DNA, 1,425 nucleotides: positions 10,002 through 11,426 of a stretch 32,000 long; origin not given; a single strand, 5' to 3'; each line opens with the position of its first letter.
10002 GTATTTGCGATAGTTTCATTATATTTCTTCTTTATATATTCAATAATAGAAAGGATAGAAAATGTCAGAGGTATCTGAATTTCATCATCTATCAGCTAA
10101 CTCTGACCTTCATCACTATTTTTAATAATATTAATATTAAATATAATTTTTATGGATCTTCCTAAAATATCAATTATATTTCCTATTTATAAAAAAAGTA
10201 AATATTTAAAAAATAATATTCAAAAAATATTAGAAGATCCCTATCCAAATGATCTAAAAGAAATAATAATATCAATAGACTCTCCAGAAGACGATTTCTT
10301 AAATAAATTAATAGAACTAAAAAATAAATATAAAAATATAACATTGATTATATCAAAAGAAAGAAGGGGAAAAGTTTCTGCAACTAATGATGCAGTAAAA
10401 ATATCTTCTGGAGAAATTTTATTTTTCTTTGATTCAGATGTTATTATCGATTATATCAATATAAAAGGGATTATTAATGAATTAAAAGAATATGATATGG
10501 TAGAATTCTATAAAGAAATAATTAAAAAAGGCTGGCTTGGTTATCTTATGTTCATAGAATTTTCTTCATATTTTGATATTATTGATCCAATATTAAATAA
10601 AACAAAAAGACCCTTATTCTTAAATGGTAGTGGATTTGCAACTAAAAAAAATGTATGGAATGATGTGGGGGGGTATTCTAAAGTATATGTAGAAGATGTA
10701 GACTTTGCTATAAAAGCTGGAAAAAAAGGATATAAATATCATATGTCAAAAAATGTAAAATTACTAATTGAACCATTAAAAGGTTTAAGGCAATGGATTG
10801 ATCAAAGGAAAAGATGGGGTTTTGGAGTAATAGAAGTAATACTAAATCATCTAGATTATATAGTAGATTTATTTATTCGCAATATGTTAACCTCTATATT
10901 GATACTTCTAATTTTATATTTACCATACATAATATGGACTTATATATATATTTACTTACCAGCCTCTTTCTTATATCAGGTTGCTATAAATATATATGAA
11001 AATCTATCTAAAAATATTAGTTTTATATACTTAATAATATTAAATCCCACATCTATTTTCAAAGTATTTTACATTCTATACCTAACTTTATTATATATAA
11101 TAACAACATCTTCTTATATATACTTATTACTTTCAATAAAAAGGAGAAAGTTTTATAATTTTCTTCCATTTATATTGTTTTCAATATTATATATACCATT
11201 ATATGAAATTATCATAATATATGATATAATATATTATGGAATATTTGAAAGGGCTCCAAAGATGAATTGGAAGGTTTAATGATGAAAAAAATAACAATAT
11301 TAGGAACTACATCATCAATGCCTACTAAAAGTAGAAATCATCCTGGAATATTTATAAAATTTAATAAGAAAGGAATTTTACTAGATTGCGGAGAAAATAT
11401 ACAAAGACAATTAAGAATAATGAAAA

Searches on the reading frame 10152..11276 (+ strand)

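Call 96: search_protein_families(library=pfam, proteins=[window:10152-11276:+], max_evalue=0.001)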
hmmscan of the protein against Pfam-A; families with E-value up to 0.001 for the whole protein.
window:10152-11276:+ (375 aa): 3 families
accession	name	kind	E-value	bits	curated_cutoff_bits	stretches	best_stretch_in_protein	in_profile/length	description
PF00535.33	Glycos_transf_2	-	2.2e-16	60.7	23.3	1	7-115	1-107/168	Glycosyl transferase family 2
PF13632.12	Glyco_trans_2_3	-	4.5e-15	56.4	27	1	92-274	4-197/198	Glycosyl transferase family group 2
PF13641.12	Glyco_tranf_2_3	-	1e-10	42.5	27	1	4-225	1-230/230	Glycosyltransferase like family 2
